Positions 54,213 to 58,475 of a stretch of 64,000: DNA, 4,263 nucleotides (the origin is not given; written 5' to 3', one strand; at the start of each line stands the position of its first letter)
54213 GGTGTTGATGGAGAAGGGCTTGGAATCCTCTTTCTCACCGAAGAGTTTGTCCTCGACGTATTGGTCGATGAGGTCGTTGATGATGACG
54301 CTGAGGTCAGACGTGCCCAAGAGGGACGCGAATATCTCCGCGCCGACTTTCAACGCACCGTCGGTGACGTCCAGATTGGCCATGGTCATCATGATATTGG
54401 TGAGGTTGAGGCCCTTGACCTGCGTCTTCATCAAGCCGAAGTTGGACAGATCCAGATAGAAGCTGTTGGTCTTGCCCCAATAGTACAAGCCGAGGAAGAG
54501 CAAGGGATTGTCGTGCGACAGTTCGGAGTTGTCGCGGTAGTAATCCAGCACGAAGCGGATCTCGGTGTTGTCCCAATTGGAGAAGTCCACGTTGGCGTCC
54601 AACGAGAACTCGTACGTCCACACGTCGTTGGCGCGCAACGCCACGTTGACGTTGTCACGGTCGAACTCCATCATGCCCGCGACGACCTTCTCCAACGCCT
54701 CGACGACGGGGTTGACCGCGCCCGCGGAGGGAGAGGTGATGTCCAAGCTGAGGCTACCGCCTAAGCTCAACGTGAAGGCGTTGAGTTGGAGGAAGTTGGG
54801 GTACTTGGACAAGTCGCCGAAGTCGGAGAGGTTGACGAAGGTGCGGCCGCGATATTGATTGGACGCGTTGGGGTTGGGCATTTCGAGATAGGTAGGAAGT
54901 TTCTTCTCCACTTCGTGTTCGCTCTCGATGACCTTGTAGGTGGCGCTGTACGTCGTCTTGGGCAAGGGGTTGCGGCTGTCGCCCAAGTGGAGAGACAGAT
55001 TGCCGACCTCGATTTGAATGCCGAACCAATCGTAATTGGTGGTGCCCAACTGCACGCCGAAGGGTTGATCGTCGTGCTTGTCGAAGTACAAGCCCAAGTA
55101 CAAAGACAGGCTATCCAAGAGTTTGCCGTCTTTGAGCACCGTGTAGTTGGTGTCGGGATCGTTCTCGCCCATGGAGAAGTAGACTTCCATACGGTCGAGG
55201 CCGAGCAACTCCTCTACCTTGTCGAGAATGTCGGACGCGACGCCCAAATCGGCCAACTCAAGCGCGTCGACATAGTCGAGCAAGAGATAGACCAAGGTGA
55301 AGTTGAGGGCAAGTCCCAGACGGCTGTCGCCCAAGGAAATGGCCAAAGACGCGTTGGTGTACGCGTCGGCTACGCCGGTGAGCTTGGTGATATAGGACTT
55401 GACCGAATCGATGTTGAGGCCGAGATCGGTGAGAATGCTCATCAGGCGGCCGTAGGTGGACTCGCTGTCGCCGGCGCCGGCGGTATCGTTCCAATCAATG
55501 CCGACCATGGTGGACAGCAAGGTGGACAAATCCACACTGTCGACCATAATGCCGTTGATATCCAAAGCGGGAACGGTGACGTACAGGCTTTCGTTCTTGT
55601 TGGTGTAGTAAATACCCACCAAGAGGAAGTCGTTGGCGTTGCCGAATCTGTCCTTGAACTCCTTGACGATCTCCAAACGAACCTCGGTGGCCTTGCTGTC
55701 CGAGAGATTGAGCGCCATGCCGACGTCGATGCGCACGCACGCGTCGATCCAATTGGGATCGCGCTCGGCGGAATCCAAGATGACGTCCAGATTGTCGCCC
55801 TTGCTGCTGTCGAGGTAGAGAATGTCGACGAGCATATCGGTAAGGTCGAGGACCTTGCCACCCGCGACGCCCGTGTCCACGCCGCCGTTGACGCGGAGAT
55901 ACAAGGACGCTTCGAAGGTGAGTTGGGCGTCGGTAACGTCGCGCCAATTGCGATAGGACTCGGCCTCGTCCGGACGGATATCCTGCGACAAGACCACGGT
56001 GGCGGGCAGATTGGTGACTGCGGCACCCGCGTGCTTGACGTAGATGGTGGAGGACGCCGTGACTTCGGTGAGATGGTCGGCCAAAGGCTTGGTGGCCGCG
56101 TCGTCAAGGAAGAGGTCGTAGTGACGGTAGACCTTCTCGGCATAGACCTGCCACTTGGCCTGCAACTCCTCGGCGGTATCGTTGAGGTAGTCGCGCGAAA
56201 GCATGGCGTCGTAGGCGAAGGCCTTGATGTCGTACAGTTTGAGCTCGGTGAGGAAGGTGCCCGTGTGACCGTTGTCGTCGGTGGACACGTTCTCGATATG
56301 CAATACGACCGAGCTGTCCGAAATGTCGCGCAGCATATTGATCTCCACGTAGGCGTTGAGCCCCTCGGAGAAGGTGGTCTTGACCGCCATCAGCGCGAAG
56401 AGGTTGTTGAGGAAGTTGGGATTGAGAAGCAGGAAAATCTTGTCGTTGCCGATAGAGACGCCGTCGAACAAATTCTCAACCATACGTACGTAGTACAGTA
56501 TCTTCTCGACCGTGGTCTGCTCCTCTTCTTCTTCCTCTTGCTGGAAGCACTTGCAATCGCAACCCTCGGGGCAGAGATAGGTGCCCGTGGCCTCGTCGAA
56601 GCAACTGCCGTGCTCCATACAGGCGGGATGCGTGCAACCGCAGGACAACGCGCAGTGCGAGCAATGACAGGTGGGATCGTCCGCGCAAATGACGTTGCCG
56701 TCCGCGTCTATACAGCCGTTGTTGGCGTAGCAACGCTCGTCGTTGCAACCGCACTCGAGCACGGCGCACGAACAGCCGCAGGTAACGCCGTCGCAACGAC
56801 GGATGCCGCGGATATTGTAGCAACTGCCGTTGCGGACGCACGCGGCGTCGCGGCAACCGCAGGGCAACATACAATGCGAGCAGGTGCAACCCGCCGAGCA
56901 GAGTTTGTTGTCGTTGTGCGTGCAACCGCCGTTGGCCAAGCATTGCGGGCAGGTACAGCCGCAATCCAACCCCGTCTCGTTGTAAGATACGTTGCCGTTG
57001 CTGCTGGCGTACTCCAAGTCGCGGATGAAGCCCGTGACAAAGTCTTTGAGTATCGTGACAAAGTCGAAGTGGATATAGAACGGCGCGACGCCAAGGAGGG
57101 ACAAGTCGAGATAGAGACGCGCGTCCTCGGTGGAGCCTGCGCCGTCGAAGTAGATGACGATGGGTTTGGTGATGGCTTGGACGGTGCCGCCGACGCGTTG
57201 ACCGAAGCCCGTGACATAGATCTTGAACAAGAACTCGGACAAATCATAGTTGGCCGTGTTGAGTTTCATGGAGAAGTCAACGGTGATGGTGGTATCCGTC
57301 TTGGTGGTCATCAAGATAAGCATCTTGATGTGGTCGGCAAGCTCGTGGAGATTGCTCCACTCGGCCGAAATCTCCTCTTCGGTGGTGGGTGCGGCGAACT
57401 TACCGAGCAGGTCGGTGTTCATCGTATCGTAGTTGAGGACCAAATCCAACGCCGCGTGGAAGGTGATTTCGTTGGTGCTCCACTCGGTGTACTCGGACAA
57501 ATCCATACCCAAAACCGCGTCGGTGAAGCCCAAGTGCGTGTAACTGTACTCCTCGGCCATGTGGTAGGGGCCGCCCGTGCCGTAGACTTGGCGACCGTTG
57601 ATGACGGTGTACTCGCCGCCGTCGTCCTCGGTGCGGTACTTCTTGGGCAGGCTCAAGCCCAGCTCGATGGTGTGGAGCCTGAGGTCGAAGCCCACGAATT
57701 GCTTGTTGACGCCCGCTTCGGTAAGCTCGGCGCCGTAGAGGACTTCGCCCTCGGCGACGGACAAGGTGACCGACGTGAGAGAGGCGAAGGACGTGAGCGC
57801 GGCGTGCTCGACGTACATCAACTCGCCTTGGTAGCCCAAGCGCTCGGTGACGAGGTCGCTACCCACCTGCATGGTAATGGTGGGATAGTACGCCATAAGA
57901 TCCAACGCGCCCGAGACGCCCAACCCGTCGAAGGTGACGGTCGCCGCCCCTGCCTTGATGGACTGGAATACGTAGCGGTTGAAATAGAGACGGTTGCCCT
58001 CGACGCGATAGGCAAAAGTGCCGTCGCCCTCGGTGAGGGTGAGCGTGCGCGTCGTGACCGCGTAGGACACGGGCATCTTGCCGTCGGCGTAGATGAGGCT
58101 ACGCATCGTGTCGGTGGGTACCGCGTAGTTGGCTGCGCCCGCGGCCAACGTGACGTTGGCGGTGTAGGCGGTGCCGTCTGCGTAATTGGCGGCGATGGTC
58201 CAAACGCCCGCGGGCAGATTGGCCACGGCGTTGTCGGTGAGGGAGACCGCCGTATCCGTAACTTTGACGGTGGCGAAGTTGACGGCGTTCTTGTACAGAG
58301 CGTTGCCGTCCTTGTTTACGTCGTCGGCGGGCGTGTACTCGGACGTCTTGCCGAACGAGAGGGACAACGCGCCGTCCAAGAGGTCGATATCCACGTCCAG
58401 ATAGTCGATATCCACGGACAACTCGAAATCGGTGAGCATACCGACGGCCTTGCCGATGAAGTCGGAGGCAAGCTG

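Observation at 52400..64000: Giant A N-terminal 3,800 aa: at least 8 copies of an unrecognised two-block supermodule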

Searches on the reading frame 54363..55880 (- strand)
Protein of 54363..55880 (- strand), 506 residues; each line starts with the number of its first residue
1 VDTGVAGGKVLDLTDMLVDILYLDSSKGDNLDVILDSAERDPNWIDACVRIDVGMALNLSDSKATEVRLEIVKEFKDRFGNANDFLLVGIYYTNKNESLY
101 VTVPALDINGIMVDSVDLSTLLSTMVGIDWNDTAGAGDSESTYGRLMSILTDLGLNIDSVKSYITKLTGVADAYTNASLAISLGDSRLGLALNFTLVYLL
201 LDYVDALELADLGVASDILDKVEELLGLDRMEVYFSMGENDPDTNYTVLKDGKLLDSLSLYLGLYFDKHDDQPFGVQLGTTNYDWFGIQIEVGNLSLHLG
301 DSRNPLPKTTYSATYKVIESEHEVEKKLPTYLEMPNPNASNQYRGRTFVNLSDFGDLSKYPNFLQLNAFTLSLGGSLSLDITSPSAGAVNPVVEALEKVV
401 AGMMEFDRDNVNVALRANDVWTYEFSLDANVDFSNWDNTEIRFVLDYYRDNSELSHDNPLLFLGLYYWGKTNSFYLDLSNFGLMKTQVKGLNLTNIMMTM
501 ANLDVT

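Call 82: predict_structure(alignment_id=A6)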
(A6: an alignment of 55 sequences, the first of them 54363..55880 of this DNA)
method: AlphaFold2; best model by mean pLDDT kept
length: 506 residues; sequences in the alignment: 55
mean_pLDDT: 66.4   pTM: 0.45
mean pLDDT of the five models: 66.4, 63.5, 63.0, 62.3, 58.3
residues with pLDDT >= 90: 60; 70-90: 168; 50-70: 188; < 50: 90
segments of 3 or more residues with pLDDT < 50: 1-9, 36-39, 135-138, 246-253, 301-313, 328-365, 383-386, 410-417
pLDDT, mean of each block of 10 residues (from residue 1): 45 73 71 51 63 74 81 82 87 87 86 83 68 53 59 59 60 61 68 72 72 73 68 68 51 57 63 56 55 55 38 61 60 32 28 39 55 76 53 57 53 48 89 86 93 84 96 95 95 81 65
secondary structure, 60 per line:
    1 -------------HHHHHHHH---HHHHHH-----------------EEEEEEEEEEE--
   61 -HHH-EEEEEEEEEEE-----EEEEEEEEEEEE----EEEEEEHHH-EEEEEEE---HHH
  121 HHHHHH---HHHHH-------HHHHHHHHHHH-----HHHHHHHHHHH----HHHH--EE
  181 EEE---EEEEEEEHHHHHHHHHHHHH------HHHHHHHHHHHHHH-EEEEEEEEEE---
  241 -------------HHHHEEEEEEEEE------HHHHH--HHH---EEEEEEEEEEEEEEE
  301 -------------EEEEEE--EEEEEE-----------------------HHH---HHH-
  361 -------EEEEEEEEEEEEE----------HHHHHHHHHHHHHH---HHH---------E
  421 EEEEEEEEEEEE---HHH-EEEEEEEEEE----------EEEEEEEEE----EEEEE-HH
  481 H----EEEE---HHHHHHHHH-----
elements in order: H14-21 H25-30 E48-58 E66-76 E82-93 E98-103 E108-114 H118-126 H130-134 H142-152 H158-168 H173-176 E179-183 E187-193 H194-206 H213-226 E228-237 H254-257 E258-266 H273-277 E286-300 E314-319 E322-327 E368-380 H391-404 E420-432 E440-449 E460-468 E473-477 E486-489 H493-501

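Call 88: fold_search(model_id=the predicted structure, library=pdb)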
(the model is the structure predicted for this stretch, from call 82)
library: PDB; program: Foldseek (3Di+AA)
matches with E <= 10: 320; with E <= 0.001: 0
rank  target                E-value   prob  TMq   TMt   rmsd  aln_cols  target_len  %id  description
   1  6x7l                  6.6e-02  0.15  0.09  0.14  25.0       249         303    8  LnmK in complex with 2-nitronate-propionyl-CoA (released 2020-06-10)
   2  4hzo                  8.5e-02  0.10  0.08  0.12  23.1       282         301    8  The Structure of the Bifunctional Acetyltransferase/Decarboxylase LnmK from the Leinamycin Biosynthetic Pathway Revealin (released 2013-01-30)
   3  2fgq                  1.1e-01  0.10  0.11  0.15  27.7       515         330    7  High resolution X-ray structure of Omp32 in complex with malate (released 2006-01-31)
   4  4hzp                  1.4e-01  0.08  0.08  0.12  22.6       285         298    9  The Structure of the Bifunctional Acetyltransferase/Decarboxylase LnmK from the Leinamycin Biosynthetic Pathway Revealin (released 2013-01-30)
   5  4y25                  1.5e-01  0.12  0.12  0.18  23.7       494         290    6  Bacterial polysaccharide outer membrane secretin (released 2016-03-16)
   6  7shw_A                1.7e-01  0.15  0.10  0.18  19.6       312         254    8  Crystal structure of Mycobacterium smegmatis LmcA with xenon (released 2022-04-13)
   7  9ltr_D                1.9e-01  0.16  0.12  0.12  14.7       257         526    8  Cryo-EM structure of dimeric DDB1-DDA1-DET1-Ube2e2-COP1 complex (released 2026-01-28)
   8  9j9n_A                2.2e-01  0.04  0.09  0.12  26.3       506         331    8  artificial mononuclear Zn-bound metalloprotein 2 (M2:Zn) (released 2025-07-02)
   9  7n3v_B                2.3e-01  0.08  0.07  0.12  21.9       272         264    9  Crystal structure of Mycobacterium smegmatis LmcA (released 2022-04-13)
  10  5wix                  2.8e-01  0.02  0.07  0.08  31.9       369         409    8  Crystal structure of P47 of Clostridium botulinum E1 (released 2017-10-25)
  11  7n3v_A                3.5e-01  0.07  0.07  0.12  21.7       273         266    9  Crystal structure of Mycobacterium smegmatis LmcA (released 2022-04-13)
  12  6x7n                  3.7e-01  0.08  0.09  0.13  25.2       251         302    7  LnmK in complex with 2-nitronate-propionyl-amino(dethia)-CoA (released 2020-06-10)
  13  4kr4_A                3.7e-01  0.05  0.11  0.14  25.6       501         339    6  Salmonella typhi OmpF complex with Ampicillin (released 2014-05-28)
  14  1opf_A                3.9e-01  0.04  0.09  0.13  26.6       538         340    8  THE STRUCTURE OF OMPF PORIN IN A TETRAGONAL CRYSTAL FORM (released 1995-02-07)
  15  8pz4                  4.1e-01  0.08  0.13  0.14  22.3       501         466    7  Structure of alginate transporter, AlgE, solved at wavelength 2.755 A (released 2023-10-25)
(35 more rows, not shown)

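Call 95: fold_search(model_id=the predicted structure, library=viral)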
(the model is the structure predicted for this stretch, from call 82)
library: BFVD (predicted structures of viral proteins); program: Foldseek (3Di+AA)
matches with E <= 10: 244; with E <= 0.001: 0
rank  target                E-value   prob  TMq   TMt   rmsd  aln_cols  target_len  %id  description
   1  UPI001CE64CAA         2.4e-02  0.18  0.12  0.08  26.9       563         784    8  (no name look-up for this kind of identifier)
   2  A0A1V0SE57            7.5e-02  0.23  0.11  0.16  24.6       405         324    8  Uncharacterized protein [Indivirus ILV1]
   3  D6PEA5                7.9e-02  0.14  0.12  0.09  33.6       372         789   12  (no name in the UniProt tables at hand)
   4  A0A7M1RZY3            1.4e-01  0.05  0.09  0.08  37.7       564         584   11  Uncharacterized protein [uncultured phage cr114_1]
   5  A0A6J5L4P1            1.7e-01  0.06  0.10  0.12  29.7       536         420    9  OmpC Outer membrane protein (Porin) [uncultured Caudovirales phage]
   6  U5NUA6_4              3.8e-01  0.03  0.07  0.04  31.9       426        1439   11  Polyprotein [Rhizoctonia cerealis alphaendornavirus 1]
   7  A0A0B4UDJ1            4.7e-01  0.03  0.10  0.05  37.2       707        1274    6  Minor capsid protein [Thaumetopoea pityocampa cypovirus 5]
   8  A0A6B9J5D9            4.9e-01  0.16  0.08  0.26  16.4       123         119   11  Uncharacterized protein [Erwinia phage Hena1]
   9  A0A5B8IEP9            4.9e-01  0.02  0.07  0.05  39.7       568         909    9  Uncharacterized protein [Mimiviridae sp. ChoanoV1]
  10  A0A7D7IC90            5.2e-01  0.04  0.08  0.13  28.2       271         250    8  (no name in the UniProt tables at hand)
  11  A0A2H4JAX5            5.8e-01  0.11  0.08  0.15  16.5       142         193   15  Putative ERF-like protein [uncultured Caudovirales phage]
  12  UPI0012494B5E         5.8e-01  0.06  0.15  0.16  23.9       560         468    9  (no name look-up for this kind of identifier)
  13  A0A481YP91            6.1e-01  0.09  0.09  0.13  21.2       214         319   11  Uncharacterized protein [Pithovirus LCDPAC02]
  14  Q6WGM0                6.1e-01  0.03  0.11  0.09  23.6       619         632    8  Attachment glycoprotein [Mossman virus]
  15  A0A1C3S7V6            6.4e-01  0.30  0.12  0.27  10.0       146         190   13  Uncharacterized protein [Escherichia phage vB_Eco_slurp01]
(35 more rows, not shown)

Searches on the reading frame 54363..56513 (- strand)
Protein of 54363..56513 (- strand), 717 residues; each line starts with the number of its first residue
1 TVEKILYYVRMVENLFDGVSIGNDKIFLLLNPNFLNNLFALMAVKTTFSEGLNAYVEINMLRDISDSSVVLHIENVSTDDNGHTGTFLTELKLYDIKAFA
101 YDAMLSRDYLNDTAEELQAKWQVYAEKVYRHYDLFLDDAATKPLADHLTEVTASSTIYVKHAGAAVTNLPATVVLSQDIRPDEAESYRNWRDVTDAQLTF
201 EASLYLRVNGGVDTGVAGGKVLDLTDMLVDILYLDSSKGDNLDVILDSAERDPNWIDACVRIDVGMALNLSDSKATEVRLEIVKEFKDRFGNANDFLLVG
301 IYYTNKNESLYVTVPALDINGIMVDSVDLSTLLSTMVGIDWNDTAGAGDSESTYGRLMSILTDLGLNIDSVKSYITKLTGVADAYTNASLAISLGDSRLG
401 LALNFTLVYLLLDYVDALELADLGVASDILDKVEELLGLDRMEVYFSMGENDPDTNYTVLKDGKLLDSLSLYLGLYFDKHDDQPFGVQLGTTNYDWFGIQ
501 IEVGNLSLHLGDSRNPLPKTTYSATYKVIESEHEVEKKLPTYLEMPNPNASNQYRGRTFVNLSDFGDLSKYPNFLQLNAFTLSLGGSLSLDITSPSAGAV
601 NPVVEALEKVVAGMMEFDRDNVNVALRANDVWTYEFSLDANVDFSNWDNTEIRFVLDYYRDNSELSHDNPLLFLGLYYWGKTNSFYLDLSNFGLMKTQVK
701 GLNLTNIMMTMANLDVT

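Call 90: find_related_loci(query=window:54363-56513:-, collection=genome_contigs, flank=3000)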
Query window:54363-56513:- (717 aa) in genome_contigs; peptide patterns used: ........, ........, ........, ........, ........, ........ (x = any residue, [..] = any of these).
2 stretches matched a pattern, but none encodes a relative of the query by tblastn (E <= 1e-3).

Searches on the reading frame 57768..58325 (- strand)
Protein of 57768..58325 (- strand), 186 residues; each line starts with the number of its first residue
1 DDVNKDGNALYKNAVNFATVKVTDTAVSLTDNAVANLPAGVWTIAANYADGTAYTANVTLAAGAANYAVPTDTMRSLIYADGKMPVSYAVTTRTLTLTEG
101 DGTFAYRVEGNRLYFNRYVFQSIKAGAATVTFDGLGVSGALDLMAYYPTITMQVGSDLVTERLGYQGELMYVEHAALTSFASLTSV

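Call 100: search_protein_families(library=pfam, proteins=[window:57768-58325:-], max_evalue=1)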
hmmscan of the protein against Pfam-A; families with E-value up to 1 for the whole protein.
window:57768-58325:- (186 aa): 3 families
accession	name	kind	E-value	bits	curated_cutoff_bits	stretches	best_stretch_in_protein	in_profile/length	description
PF24175.2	SU10_adaptor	-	0.0072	17.2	27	1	55-132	43-119/194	SU10 adaptor protein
PF03442.20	CBM_X2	-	0.025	15.1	28.9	0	92-133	34-72/83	Carbohydrate binding domain X2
PF18692.7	DUF5640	-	0.065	13.5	28.5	1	50-103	22-76/85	Family of unknown function (DUF5640)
